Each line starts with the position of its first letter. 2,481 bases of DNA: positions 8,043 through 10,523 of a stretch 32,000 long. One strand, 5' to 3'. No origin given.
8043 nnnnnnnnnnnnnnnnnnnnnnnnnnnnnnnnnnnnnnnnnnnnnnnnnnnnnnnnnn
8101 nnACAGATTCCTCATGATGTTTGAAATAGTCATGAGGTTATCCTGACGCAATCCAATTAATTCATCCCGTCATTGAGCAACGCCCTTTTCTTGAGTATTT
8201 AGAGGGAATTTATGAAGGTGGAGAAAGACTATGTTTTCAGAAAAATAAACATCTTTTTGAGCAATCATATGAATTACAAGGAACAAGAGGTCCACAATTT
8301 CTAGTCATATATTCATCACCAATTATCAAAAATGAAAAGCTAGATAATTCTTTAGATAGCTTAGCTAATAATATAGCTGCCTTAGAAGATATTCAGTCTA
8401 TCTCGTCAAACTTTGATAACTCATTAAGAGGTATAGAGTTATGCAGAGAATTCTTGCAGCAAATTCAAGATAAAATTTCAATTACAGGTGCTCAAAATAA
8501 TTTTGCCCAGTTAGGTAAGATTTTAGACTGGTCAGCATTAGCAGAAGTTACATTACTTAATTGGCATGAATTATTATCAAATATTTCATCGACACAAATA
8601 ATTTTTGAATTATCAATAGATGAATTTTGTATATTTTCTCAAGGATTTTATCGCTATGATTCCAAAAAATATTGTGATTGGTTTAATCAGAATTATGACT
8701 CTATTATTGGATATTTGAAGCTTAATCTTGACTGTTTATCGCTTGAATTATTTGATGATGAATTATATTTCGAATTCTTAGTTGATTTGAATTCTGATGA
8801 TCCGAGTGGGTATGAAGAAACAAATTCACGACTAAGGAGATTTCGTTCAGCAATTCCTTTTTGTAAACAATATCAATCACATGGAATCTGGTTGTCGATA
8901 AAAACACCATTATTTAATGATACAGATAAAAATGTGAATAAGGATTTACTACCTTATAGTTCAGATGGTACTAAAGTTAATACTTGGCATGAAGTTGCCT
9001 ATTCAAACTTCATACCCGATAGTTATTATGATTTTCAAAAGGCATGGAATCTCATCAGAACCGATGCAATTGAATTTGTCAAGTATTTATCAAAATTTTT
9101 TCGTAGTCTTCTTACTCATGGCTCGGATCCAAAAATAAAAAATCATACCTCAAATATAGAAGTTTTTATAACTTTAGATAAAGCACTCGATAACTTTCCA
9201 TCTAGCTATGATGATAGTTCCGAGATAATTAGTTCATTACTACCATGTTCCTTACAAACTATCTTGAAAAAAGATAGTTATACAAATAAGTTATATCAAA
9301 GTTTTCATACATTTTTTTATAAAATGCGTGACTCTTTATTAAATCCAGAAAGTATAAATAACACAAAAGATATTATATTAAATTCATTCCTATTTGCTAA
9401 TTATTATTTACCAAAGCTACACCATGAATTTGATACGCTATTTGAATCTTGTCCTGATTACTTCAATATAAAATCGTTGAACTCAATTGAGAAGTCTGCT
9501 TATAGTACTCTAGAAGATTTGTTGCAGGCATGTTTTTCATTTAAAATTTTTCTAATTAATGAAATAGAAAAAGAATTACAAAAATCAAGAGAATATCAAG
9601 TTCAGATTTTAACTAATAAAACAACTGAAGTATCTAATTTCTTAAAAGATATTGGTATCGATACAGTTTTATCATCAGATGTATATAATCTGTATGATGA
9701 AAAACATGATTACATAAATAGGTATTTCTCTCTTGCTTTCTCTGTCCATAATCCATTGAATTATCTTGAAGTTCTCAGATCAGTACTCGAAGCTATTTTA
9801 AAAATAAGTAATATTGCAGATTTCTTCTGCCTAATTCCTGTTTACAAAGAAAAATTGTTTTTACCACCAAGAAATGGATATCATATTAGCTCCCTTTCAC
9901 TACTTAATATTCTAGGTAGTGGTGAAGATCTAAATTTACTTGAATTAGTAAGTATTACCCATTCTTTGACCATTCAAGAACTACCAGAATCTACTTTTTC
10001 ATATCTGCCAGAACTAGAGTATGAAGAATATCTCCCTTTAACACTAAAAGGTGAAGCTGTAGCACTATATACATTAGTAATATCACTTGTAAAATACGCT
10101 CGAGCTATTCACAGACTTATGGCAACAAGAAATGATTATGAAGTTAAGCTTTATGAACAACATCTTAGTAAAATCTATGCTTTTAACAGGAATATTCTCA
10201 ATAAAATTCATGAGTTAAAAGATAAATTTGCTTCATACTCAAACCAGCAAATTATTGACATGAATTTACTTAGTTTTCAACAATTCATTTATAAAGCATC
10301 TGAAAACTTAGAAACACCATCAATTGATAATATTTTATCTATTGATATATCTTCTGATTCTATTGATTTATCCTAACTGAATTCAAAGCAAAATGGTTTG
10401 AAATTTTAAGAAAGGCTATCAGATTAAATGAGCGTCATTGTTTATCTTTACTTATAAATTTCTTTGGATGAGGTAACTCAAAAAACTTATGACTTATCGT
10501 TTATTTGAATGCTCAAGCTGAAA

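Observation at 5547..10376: An IS1-family element splits a ~1341-aa Cap4-like nuclease / P-loop NTPase gene, and the intact gene can be rebuilt exactly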

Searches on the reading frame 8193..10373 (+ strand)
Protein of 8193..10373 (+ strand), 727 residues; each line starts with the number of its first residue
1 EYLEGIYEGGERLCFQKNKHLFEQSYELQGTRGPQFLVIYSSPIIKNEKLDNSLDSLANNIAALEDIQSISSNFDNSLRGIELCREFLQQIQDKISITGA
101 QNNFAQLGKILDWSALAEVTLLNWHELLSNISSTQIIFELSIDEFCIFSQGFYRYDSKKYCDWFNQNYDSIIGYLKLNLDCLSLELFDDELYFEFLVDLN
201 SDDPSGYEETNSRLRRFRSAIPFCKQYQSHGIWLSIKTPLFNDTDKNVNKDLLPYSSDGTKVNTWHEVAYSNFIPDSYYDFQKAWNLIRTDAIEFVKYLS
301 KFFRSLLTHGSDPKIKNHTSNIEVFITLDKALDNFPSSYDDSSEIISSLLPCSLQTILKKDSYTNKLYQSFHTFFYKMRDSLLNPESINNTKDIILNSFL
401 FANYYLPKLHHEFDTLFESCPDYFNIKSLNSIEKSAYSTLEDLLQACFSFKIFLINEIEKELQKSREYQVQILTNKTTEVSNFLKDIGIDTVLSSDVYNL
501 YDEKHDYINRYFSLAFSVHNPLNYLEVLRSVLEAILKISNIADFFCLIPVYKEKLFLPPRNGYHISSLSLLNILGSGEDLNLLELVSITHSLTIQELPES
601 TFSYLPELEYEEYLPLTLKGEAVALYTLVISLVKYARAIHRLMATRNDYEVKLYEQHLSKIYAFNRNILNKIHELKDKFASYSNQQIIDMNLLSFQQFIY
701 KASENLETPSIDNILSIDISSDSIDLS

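Call 41: predict_structure(alignment_id=A2)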
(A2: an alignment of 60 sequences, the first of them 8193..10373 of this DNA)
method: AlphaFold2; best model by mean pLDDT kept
length: 727 residues; sequences in the alignment: 60
mean_pLDDT: 87.7   pTM: 0.83
mean pLDDT of the five models: 87.7, 85.7, 85.0, 84.0, 83.1
residues with pLDDT >= 90: 429; 70-90: 237; 50-70: 58; < 50: 3
segments of 3 or more residues with pLDDT < 50: none
pLDDT, mean of each block of 10 residues (from residue 1): 94 95 92 89 71 55 81 90 95 86 92 95 89 88 97 97 96 98 95 94 90 97 97 85 94 91 91 90 95 95 83 52 87 82 73 88 91 92 83 90 94 95 96 95 83 64 76 87 94 87 80 94 89 91 93 92 91 72 63 86 91 89 91 94 91 96 95 90 67 84 91 89 71
secondary structure, 60 per line:
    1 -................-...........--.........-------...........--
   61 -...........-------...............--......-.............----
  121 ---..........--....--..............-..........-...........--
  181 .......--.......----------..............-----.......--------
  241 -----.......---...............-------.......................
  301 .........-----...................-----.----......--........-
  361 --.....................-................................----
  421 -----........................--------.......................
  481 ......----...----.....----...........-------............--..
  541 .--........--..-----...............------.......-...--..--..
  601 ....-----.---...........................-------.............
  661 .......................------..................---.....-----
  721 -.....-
elements in order (helices of 4 or more, strands of 3 or more residues): H2-17 H19-29 H32-40 H48-58 H62-72 H80-94 H97-102 H104-116 H124-133 H136-139 H142-155 H157-166 H168-178 E181-187 E190-196 H207-220 E226-232 E246-249 H256-270 H278-309 H315-333 H344-349 H352-358 H363-383 H385-416 H426-449 H458-486 E491-493 E498-502 E507-517 H525-536 E544-551 E561-566 H567-575 H582-588 H599-604 H614-640 H648-683 H690-707 H711-715 H722-726

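Call 45: fold_search(model_id=the predicted structure, library=pdb)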
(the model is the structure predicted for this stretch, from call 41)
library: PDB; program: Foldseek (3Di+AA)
matches with E <= 10: 155; with E <= 0.001: 0
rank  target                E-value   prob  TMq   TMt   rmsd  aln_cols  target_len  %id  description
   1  7kzq_V                1.3e-01  0.12  0.10  0.08  29.5       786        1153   10  Structure of the human Fanconi anaemia Core-ID complex (released 2021-03-10)
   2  6tnf_A                1.9e-01  0.11  0.11  0.08  29.7       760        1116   12  Structure of monoubiquitinated FANCD2 in complex with FANCI and DNA (released 2020-02-19)
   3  8f6i_B                2.7e-01  0.30  0.11  0.21  20.8       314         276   13  Cryo-EM structure of a Zinc-loaded symmetrical D70A mutant of the YiiP-Fab complex (released 2023-02-08)
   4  8f6h_A                2.8e-01  0.35  0.11  0.22  20.7       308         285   12  Cryo-EM structure of a Zinc-loaded asymmetrical TMD D70A mutant of the YiiP-Fab complex (released 2023-02-08)
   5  5vrf_A                3.0e-01  0.38  0.11  0.23  20.5       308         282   11  CryoEM Structure of the Zinc Transporter YiiP from helical crystals (released 2018-03-14)
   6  8f6i_A                3.2e-01  0.18  0.09  0.18  20.1       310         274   12  Cryo-EM structure of a Zinc-loaded symmetrical D70A mutant of the YiiP-Fab complex (released 2023-02-08)
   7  9ffb_A                3.5e-01  0.09  0.13  0.09  28.4       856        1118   11  ss-dsDNA-FANCD2-FANCI complex (released 2024-07-31)
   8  6aho                  4.2e-01  0.09  0.12  0.10  26.6       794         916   11  Crystal structure of Kap114p (released 2019-10-23)
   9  7onb_C                4.5e-01  0.06  0.11  0.10  26.2       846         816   12  Structure of the U2 5' module of the A3'-SSA complex (released 2021-08-04)
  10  8f6f_A                5.8e-01  0.16  0.09  0.19  21.7       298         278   13  Cryo-EM structure of a Zinc-loaded D51A mutant of the YiiP-Fab complex (released 2023-02-08)
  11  8f6h_B                6.3e-01  0.18  0.10  0.21  20.8       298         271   12  Cryo-EM structure of a Zinc-loaded asymmetrical TMD D70A mutant of the YiiP-Fab complex (released 2023-02-08)
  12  6zpp                  9.3e-01  0.30  0.09  0.29  13.4       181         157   12  g7941: a virulence factor from Drechmaria coniospora (released 2022-01-19)
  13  7ljo                  1.0e+00  0.20  0.10  0.21  16.5       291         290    8  Structure of the Bacteroides fragilis CD-NTase CdnB in complex with ADP (released 2021-06-02)
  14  6bcx_A                1.1e+00  0.04  0.09  0.04  38.7       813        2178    9  mTORC1 structure refined to 3.0 angstroms (released 2017-12-20)
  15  1k20_A                1.1e+00  0.23  0.08  0.17  14.6       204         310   14  Inorganic Pyrophosphatase (family II) from Streptococcus gordonii at 1.5 A resolution (released 2001-10-31)
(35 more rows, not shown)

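Call 64: search_protein_representatives(protein=window:8193-10373:+)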
Query: 727 residues. Proteins with E-value up to 0.001 (for the whole library): 141; up to 1e-10: 108; up to 1e-30: 48. The best 141 are listed.
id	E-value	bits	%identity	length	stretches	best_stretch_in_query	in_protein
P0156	0.0e+00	1417.9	100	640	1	88-727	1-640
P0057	1.4e-116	407.1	37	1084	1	2-681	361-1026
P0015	3.0e-97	343.2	33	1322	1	2-708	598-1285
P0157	5.4e-80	286.2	33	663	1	67-685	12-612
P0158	7.6e-78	279.1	33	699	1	20-669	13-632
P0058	2.7e-75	270.7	30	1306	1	1-699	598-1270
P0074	4.7e-73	263.2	32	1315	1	2-630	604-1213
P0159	5.8e-73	262.9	30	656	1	77-682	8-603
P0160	6.5e-72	259.5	29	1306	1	3-661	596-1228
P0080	9.9e-72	258.9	30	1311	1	2-717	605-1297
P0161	1.3e-69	251.8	30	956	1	3-681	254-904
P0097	4.6e-69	250.0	30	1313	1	1-606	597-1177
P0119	1.6e-68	248.3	32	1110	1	3-686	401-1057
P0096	1.7e-68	248.2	27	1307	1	3-677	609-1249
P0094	3.0e-64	234.1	28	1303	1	3-707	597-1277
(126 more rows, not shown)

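Call 65: find_encoding_contigs(protein=P0157, flank=6000, max_places=2)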
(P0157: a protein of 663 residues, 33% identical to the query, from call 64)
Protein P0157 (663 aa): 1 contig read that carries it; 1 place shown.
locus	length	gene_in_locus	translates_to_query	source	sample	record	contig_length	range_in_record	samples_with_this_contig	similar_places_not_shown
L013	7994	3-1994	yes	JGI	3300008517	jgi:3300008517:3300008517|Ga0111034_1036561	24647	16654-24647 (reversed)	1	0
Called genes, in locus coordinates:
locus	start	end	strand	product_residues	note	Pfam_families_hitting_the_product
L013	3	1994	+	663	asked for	?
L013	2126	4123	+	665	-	PF00270:DEAD (faint), PF04851:ResIII, PF17757:UvrB_inter, PF27431:UvrB_3rd, PF00271:Helicase_C, PF12344:UvrB, PF02151:UVR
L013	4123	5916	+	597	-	PF01541:GIY-YIG, PF27096:UvrC_M, PF02151:UVR (weak), PF22920:UvrC_RNaseH, PF08459:UvrC_RNaseH_dom, PF14520:HHH_5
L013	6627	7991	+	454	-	PF00202:Aminotran_3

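Call 66: find_encoding_contigs(protein=P0158, flank=6000, max_places=2)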
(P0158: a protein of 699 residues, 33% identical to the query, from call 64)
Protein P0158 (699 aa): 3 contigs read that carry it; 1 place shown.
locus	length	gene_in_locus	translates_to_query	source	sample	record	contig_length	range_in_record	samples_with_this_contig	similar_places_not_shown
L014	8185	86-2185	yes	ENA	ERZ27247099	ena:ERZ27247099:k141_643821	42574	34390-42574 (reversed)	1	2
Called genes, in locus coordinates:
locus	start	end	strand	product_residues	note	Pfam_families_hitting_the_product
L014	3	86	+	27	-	?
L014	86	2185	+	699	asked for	-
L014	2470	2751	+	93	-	PF13145:Rotamase_2, PF13616:Rotamase_3, PF00639:Rotamase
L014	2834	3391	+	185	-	PF00254:FKBP_C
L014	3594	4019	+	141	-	PF00254:FKBP_C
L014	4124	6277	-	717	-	PF09371:Tex_N, PF22706:Tex_central_region, PF14639:YqgF (weak), PF16921:Tex_YqgF, PF14635:HHH_7, PF12836:HHH_3, PF17674:HHH_9, PF00575:S1, +1 more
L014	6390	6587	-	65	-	PF00313:CSD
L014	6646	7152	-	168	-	PF06094:GGACT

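Call 72: fold_search(model_id=the predicted structure, library=viral)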
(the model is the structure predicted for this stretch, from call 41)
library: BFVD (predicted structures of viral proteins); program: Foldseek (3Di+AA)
matches with E <= 10: 189; with E <= 0.001: 0
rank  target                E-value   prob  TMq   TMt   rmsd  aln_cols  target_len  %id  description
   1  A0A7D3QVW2            7.0e-02  0.16  0.11  0.11  29.6       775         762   12  Ubiquitin conjugation factor E4 with U-box domain [Fadolivirus FV1/VV64]
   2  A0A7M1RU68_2          7.6e-02  0.10  0.09  0.06  37.5       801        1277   11  NTF2 domain-containing protein [uncultured phage cr272_1]
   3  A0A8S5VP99            1.0e-01  0.14  0.12  0.10  28.2       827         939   11  (no name in the UniProt tables at hand)
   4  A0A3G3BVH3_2          4.0e-01  0.09  0.12  0.07  36.3       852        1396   12  Tail tape measure protein [Bacillus phage vB_BcoS-136]
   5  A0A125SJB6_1          4.5e-01  0.07  0.10  0.07  51.4       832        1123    9  (no name in the UniProt tables at hand)
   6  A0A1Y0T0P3            6.3e-01  0.15  0.10  0.18  23.8       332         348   13  Uncharacterized protein [Pseudomonas phage Noxifer]
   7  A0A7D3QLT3            6.3e-01  0.06  0.08  0.09  28.2       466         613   12  (no name in the UniProt tables at hand)
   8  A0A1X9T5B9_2          6.9e-01  0.04  0.09  0.06  35.8       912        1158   11  Putative glycoprotein [Ranid herpesvirus 3]
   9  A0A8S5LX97            7.5e-01  0.25  0.09  0.25  20.8       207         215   14  Tail protein [Myoviridae sp. ctZgq1]
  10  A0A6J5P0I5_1          8.1e-01  0.02  0.07  0.05  35.2      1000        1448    9  ART-PolyVal-like domain-containing protein [uncultured Caudovirales phage]
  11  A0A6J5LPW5            8.5e-01  0.05  0.08  0.09  55.3       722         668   12  Uncharacterized protein [uncultured Caudovirales phage]
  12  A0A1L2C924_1          9.2e-01  0.10  0.13  0.09  22.1       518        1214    9  Virion DNA-directed RNA polymerase [Pseudomonas phage ZC03]
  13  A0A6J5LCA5            1.0e+00  0.05  0.08  0.11  34.1       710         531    9  Uncharacterized protein [uncultured Caudovirales phage]
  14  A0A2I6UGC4            1.0e+00  0.03  0.08  0.08  35.1       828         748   10  Uncharacterized protein [Salinibacter phage M8CC-19]
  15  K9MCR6                1.1e+00  0.18  0.13  0.25  28.7       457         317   11  (no name in the UniProt tables at hand)
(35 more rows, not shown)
